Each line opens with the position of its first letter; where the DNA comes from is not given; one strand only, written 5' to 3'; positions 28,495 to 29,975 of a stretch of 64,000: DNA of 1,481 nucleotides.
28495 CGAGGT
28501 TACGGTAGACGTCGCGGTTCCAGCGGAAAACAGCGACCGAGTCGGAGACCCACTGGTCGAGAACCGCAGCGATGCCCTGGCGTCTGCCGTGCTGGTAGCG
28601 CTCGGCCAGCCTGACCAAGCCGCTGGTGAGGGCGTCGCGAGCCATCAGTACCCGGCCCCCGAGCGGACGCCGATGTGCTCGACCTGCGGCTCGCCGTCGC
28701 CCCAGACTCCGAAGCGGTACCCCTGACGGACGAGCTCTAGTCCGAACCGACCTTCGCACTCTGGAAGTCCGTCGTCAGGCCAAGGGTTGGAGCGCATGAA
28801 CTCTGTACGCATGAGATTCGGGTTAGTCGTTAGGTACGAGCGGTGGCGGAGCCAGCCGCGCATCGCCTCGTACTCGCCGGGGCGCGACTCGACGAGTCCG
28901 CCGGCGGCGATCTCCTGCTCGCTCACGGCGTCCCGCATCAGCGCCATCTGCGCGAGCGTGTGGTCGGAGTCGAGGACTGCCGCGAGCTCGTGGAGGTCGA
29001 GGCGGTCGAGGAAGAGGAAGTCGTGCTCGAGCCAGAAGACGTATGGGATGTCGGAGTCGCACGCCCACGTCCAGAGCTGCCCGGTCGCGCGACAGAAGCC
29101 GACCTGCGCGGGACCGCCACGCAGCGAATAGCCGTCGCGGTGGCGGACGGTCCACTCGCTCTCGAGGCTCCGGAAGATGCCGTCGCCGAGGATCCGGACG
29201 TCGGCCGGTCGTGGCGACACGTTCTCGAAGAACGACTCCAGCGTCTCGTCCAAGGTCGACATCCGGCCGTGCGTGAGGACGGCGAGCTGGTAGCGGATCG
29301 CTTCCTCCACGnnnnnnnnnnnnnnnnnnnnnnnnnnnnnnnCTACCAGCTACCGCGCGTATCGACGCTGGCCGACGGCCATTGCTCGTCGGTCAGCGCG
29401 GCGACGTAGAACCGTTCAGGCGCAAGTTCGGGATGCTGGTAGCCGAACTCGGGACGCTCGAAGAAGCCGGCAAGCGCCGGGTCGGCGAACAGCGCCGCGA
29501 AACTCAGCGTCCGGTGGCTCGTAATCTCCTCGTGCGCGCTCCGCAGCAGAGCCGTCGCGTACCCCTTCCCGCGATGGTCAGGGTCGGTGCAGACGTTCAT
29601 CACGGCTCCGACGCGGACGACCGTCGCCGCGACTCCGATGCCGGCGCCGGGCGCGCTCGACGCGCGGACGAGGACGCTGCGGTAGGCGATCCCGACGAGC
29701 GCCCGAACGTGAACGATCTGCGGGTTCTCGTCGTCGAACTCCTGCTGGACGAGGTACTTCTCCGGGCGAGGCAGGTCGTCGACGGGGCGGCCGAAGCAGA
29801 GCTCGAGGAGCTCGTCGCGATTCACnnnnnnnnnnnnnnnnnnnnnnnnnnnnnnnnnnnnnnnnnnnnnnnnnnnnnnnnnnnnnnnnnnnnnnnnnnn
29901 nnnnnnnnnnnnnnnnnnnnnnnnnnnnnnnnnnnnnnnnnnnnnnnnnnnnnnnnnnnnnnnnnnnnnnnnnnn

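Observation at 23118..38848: Large glycosylation and small-membrane-protein island inside a phage genome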

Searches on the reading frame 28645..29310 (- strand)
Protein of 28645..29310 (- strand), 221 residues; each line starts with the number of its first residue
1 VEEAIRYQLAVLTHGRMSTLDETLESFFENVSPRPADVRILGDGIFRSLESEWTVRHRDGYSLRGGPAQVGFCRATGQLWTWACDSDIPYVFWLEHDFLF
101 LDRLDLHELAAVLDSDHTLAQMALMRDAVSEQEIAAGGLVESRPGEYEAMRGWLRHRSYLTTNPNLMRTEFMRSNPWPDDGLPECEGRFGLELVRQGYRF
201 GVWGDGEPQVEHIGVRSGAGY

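Call 6: search_protein_families(library=pfam, proteins=[window:28645-29310:-], max_evalue=0.01)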
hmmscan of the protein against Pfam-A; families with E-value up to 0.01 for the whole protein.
window:28645-29310:- (221 aa): 0 families

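Call 18: search_protein_families(library=pfam, proteins=[window:28645-29310:-], max_evalue=1)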
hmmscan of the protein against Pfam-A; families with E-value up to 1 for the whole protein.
window:28645-29310:- (221 aa): 0 families

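Call 25: search_protein_families(library=ncbifam, proteins=[window:28645-29310:-], max_evalue=0.01)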
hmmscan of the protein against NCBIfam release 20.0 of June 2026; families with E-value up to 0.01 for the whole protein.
window:28645-29310:- (221 aa): 0 families

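Call 27: search_solved_structures(query=A1, max_evalue=1, show_alignments=1)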
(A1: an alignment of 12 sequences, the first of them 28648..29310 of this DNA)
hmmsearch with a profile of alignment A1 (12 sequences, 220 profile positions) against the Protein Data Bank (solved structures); distinct sequences matched with E-value up to 1: 8.
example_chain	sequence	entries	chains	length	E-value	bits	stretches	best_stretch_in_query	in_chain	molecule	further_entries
9h6j_A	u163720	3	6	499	0.02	17.8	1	15-111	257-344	Beta-1,4 N-acetylgalactosaminyltransferase 1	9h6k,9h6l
5tze_C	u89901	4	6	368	0.039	16.9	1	1-111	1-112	Glycosyl transferase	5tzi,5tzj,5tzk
5tz8_A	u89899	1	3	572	0.079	15.9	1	1-110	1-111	Glycosyl transferase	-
2z87_A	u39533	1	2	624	0.083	15.8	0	5-94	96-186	Chondroitin synthase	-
2z86_A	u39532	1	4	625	0.083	15.8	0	5-94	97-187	Chondroitin synthase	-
6h1j_A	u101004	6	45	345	0.088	15.7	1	6-94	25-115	Probable ss-1,3-N-acetylglucosaminyltransferase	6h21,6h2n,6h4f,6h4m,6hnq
7q21_V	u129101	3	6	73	0.61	13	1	165-203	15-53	Actinobacterial supercomplex, subunit C (AscC)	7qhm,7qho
5zke_B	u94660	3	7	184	0.77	12.6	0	22-114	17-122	Aminoacyl tRNA Synthetase Complex-Interacting Multifunctional Protein p43 | Aminoacyl-tRNA synthetase-interacting multifunctional protein p43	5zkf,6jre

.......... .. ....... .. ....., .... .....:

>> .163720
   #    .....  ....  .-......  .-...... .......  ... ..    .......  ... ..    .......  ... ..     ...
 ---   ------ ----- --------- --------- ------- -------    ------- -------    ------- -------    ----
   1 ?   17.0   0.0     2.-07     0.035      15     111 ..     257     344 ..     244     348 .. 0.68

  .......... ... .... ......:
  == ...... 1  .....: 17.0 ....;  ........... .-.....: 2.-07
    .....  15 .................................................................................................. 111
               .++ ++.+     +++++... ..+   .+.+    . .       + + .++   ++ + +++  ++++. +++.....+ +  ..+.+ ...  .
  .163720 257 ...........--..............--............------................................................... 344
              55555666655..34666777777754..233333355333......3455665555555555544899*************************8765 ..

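Call 29: search_dna_similar(query=window:28648-29310:-, collection=phages, mode=protein, max_rows=25, max_evalue=0.001)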
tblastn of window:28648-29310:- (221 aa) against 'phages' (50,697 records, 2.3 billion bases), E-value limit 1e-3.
Records with a match: 7; places in all: 7; records where one place covers at least 80% of the query: 1.
Best place of each record, by identity: <60% 7.
By first word of the organism name: Gordonia 6; Caudovirales 1.
By host as written in the record: Gordonia terrae 3612 4; Gordonia Terrae CAG3 2; - 1.
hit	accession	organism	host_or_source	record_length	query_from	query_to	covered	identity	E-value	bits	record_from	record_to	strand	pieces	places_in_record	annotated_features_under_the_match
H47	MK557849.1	Caudovirales GX15bay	mangrove soil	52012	11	221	95%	36.0%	8e-16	81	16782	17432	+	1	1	galactosyltransferase | glycosyltransferase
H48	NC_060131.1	Gordonia phage Neville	Gordonia terrae 3612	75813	119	221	47%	37.6%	4e-6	53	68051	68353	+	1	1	120: galactosyl transferase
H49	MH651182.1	Gordonia phage Neville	Gordonia terrae 3612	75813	119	221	47%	37.6%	4e-6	53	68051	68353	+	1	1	120: glycosyltransferase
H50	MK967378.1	Gordonia phage Trax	Gordonia terrae 3612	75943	119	221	47%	37.6%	4e-6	53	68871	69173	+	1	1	121: glycosyltransferase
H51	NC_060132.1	Gordonia phage Trax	Gordonia terrae 3612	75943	119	221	47%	37.6%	4e-6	53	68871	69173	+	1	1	121: galactosyl transferase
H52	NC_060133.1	Gordonia phage Rabbitrun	Gordonia Terrae CAG3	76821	119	221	47%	37.6%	7e-6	52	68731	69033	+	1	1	121: galactosyl transferase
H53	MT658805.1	Gordonia phage Rabbitrun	Gordonia Terrae CAG3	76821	119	221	47%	37.6%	7e-6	52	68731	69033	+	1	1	121: glycosyltransferase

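Call 30: get_annotated_region(hit=H47, flank=9000)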
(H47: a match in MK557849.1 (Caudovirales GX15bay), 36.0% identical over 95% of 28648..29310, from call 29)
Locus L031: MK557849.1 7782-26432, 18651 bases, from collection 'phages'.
description: Caudovirales GX15bay, complete genome.
organism: Caudovirales GX15bay (NCBI taxid 2530034)
taxonomy: Viruses; Duplodnaviria; Heunggongvirae; Uroviricota; Caudoviricetes
host: -; source: mangrove soil; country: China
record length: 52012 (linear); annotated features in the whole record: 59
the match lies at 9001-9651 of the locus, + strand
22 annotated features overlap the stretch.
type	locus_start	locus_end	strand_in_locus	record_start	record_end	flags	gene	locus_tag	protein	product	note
CDS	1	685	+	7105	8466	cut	-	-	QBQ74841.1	glycosyltransferase family 2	-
CDS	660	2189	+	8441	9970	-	-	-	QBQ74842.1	endoglucanase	-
CDS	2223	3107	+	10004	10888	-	-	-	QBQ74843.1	mannanase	-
CDS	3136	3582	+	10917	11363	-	-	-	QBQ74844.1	hypothetical protein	-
CDS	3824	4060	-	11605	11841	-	-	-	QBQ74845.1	hypothetical protein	-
CDS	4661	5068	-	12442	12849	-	-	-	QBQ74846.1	hypothetical protein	-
CDS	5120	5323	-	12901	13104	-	-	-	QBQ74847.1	hypothetical protein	-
CDS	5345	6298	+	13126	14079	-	-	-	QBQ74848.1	glycosyltransferase family 2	-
CDS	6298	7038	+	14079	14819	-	-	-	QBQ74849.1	glycosyltransferase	-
CDS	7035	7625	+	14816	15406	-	-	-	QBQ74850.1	rhamnosyltransferase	-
CDS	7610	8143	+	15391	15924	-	-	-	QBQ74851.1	methyltransferase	-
CDS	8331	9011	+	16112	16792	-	-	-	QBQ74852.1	glycosyltransferase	-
CDS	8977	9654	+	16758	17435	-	-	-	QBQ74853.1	galactosyltransferase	-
CDS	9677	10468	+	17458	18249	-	-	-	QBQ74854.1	glycosyltransferase family 2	-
CDS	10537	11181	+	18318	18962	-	-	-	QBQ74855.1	hypothetical protein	-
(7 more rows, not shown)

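Call 40: search_protein_families(library=phrogs, proteins=[window:28648-29310:-], max_evalue=0.01)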
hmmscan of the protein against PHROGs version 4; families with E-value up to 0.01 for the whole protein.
window:28648-29310:- (221 aa): 1 family
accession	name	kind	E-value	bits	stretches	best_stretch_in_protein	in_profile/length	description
phrog_3047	-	moron, auxiliary metabolic gene and host takeover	0.00013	22.3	1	86-142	79-135/223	galactosyl transferase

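Call 59: find_homologous_proteins(query=window:28648-29310:-, max_evalue=0.00001)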
Query window:28648-29310:- (221 aa): 232 proteins with E <= 0.00001 among 878 candidates; the best 120 are listed.
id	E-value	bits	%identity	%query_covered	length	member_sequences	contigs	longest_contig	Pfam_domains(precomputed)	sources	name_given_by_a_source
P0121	1.4e-149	514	100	100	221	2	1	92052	-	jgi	jgi:hypothetical protein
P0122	7.7e-83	296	59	97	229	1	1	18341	-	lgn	-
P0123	1.1e-80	289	59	97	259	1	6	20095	-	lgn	-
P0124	3.7e-78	281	58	98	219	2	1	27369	-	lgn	-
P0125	7.2e-74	267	55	97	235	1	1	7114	-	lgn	-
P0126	7.6e-73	263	56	97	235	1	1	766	-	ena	-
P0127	1.7e-69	252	55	98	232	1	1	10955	-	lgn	-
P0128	2.1e-69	252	57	99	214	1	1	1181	-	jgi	jgi:hypothetical protein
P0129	4.5e-68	248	55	97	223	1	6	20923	-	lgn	-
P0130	6.4e-68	247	57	97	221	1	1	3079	-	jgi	jgi:hypothetical protein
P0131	7.5e-68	247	56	98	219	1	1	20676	-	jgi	jgi:hypothetical protein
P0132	1.6e-67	246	54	97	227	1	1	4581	-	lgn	-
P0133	6.6e-67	244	54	99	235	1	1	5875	-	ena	-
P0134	6.7e-67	244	54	98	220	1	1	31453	-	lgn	-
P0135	1.4e-66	243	56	98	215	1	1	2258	-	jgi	jgi:hypothetical protein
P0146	4.8e-61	225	50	98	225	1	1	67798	-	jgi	jgi:hypothetical protein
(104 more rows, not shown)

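Call 68: find_encoding_contigs(protein=P0146, flank=10000, max_places=2)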
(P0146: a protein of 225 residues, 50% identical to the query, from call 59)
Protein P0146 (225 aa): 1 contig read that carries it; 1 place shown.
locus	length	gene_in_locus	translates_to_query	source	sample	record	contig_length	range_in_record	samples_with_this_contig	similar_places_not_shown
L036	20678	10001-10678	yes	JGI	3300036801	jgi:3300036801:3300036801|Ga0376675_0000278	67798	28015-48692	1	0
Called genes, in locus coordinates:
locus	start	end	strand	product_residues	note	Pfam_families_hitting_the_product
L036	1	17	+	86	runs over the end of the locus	-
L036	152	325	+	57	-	-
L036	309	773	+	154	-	-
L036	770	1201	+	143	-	-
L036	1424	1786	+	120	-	-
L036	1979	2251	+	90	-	-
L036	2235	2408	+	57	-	-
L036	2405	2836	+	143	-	-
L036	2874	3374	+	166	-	-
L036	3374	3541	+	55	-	-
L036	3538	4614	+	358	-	-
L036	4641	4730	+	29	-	-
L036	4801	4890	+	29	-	-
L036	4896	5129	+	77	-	-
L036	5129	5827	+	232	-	-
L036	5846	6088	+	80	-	-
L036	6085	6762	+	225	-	-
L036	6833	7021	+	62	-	-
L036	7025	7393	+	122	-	-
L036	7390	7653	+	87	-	-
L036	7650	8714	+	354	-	PF01370:Epimerase, PF07993:NAD_binding_4, PF16363:GDP_Man_Dehyd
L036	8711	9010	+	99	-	-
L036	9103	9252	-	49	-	-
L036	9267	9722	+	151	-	PF00583:Acetyltransf_1 (weak), PF13673:Acetyltransf_10, PF13508:Acetyltransf_7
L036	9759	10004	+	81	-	-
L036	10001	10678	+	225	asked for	-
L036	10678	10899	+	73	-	-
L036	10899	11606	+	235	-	PF13489:Methyltransf_23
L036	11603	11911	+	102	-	-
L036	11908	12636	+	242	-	PF02709:Glyco_transf_7C (weak)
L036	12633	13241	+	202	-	PF13578:Methyltransf_24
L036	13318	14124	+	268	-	-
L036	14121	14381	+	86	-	-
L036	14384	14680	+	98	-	-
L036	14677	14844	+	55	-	-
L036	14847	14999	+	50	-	-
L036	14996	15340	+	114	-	PF07098:DUF1360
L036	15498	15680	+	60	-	-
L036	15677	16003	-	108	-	-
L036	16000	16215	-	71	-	-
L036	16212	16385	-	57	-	-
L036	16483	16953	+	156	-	-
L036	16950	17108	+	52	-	-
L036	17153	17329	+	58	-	-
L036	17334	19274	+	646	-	-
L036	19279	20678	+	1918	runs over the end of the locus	PF02834:LigT_PEase (faint), PF13563:2_5_RNA_ligase2, PF04233:Phage_Mu_F (weak), PF03496:ADPrib_exo_Tox (faint), PF12294:DUF3626 (weak)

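Call 70: predict_structure(alignment_id=A3)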
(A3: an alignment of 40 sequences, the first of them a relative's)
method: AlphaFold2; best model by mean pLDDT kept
length: 221 residues; sequences in the alignment: 40
mean_pLDDT: 94.5   pTM: 0.92
mean pLDDT of the five models: 94.5, 94.4, 94.1, 94.0, 93.3
residues with pLDDT >= 90: 193; 70-90: 23; 50-70: 3; < 50: 2
segments of 3 or more residues with pLDDT < 50: none
pLDDT, mean of each block of 10 residues (from residue 1): 90 94 98 98 90 81 93 96 98 98 98 98 97 96 97 97 98 97 95 98 98 78 40
secondary structure, 60 per line:
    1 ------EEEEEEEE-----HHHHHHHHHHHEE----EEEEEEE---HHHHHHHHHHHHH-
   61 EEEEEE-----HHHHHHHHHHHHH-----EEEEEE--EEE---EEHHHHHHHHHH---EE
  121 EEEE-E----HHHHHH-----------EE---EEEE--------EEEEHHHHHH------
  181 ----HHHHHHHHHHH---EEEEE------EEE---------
elements in order: E7-14 H20-30 E37-43 H47-59 E61-66 H72-84 E90-95 E98-100 H106-115 E119-124 H131-136 E153-156 E165-168 H169-174 H185-195 E199-203 E210-212

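Call 74: fold_search(model_id=the predicted structure, library=pdb)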
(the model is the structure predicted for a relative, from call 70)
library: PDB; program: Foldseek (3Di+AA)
matches with E <= 10: 1204; with E <= 0.001: 498
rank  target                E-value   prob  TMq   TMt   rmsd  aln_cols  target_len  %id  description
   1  8bz4_A                4.0e-09  1.00  0.64  0.26   6.3       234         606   14  Crystal structure of the apo form of the L. monocytogenes RmlT (released 2023-12-27)
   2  8bz8_A                6.2e-09  1.00  0.66  0.27   5.7       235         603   14  Crystal structure of the L. monocytogenes RmlT D198A variant in complex with TDP-rhamnose (released 2023-12-27)
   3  6iwr_D                9.6e-09  1.00  0.70  0.31   5.4       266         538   13  Crystal structure of GalNAc-T7 with UDP, GalNAc and Mn2+ (released 2019-02-06)
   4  8bz5_A                1.2e-08  1.00  0.66  0.27   5.8       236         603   14  Crystal structure of the L. monocytogenes RmlT in complex with HEPES (released 2023-12-27)
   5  6e4r_B                1.3e-08  1.00  0.68  0.33   5.2       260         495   12  Crystal Structure of the Drosophila Melanogaster Polypeptide N-Acetylgalactosaminyl Transferase PGANT9B (released 2018-09-12)
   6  8bz7_A                1.4e-08  1.00  0.65  0.27   6.2       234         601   14  Crystal structure of the L. monocytogenes RmlT in complex with TDP-rhamnose (released 2023-12-27)
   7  6e4r_A                1.8e-08  1.00  0.66  0.32   5.6       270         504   12  Crystal Structure of the Drosophila Melanogaster Polypeptide N-Acetylgalactosaminyl Transferase PGANT9B (released 2018-09-12)
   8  8bz7_E                1.8e-08  1.00  0.64  0.26   6.4       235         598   14  Crystal structure of the L. monocytogenes RmlT in complex with TDP-rhamnose (released 2023-12-27)
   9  8bz8_B                1.9e-08  1.00  0.65  0.27   6.2       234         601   14  Crystal structure of the L. monocytogenes RmlT D198A variant in complex with TDP-rhamnose (released 2023-12-27)
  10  6e4q_B                2.3e-08  1.00  0.68  0.33   5.2       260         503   12  Crystal Structure of the Drosophila Melanogaster Polypeptide N-Acetylgalactosaminyl Transferase PGANT9A in Complex wit (released 2018-09-12)
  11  8bz6_B                2.6e-08  1.00  0.63  0.26   6.5       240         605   13  Crystal structure of the L. monocytogenes RmlT in complex with UDP-glucose (released 2023-12-27)
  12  6iwq_A                3.1e-08  1.00  0.71  0.31   5.5       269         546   13  Crystal structure of GalNAc-T7 with Mn2+ (released 2019-02-06)
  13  4d11_F                3.6e-08  1.00  0.69  0.56   5.1       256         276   10  GalNAc-T2 crystal soaked with UDP-5SGalNAc, mEA2 peptide and manganese (Lower resolution dataset) (released 2014-05-28)
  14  8bz5_C                3.6e-08  1.00  0.63  0.26   6.7       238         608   13  Crystal structure of the L. monocytogenes RmlT in complex with HEPES (released 2023-12-27)
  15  4d0z_F                3.8e-08  1.00  0.69  0.33   4.5       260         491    9  GalNAc-T2 crystal soaked with UDP-5SGalNAc, mEA2 and manganese (Higher resolution dataset) (released 2014-05-28)
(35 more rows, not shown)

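Call 79: find_related_loci(query=A3, collection=genome_contigs, flank=10000)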
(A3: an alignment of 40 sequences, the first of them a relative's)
Query A3 (221 aa) in genome_contigs; peptide patterns used: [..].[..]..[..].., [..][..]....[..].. (x = any residue, [..] = any of these).
101 stretches matched a pattern; 2 encode a relative of the query (tblastn E <= 1e-3); 2 distinct loci.
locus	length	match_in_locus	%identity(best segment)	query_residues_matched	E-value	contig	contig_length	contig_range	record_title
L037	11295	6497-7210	48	5-221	1e-61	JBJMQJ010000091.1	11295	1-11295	MAG: Myxococcales bacterium isolate H1_18_all_fractions_conc_118_70_14 k255_1268747, whole genome shotgun sequence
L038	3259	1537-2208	33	3-221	1e-29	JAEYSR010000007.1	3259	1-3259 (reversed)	MAG: Actinomycetes bacterium isolate OH_CBlB_104 k127_160222, whole genome shotgun sequence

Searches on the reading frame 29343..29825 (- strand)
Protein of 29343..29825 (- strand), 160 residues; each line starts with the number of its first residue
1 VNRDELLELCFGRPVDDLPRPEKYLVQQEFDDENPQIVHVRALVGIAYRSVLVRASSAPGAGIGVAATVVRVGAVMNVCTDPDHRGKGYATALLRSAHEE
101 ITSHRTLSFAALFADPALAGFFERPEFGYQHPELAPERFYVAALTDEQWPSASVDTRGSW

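Call 6: search_protein_families(library=pfam, proteins=[window:29343-29825:-], max_evalue=0.01)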
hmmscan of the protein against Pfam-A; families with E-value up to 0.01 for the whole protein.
window:29343-29825:- (160 aa): 5 families
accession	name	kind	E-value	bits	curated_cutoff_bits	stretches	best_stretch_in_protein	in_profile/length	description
PF13527.13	Acetyltransf_9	-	5.4e-08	33.3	25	1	62-127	62-124/127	Acetyltransferase (GNAT) domain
PF13508.13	Acetyltransf_7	-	7.9e-07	29.8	27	1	62-124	14-79/84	Acetyltransferase (GNAT) domain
PF00583.31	Acetyltransf_1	-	2.6e-05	24.9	20.7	1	70-123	57-112/116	Acetyltransferase (GNAT) family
PF08445.16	FR47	-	0.00055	20.3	22.1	1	72-111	21-60/86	FR47-like protein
PF13673.13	Acetyltransf_10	-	0.00062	20.2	23.6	1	63-127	43-107/128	Acetyltransferase (GNAT) domain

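Call 25: search_protein_families(library=ncbifam, proteins=[window:29343-29825:-], max_evalue=0.01)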
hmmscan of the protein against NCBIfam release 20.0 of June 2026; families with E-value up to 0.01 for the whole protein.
window:29343-29825:- (160 aa): 2 families
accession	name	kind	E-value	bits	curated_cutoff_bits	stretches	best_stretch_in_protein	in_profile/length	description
NF002367.0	PRK01346.1-4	subfamily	0.00027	20.1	259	1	32-117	36-122/411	hypothetical protein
TIGR01575.1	rimI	equivalog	0.0044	17.2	86.4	1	57-104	40-87/132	ribosomal protein S18-alanine N-acetyltransferase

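Call 40: search_protein_families(library=phrogs, proteins=[window:29343-29825:-], max_evalue=0.01)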
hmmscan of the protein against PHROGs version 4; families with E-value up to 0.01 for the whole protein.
window:29343-29825:- (160 aa): 0 families
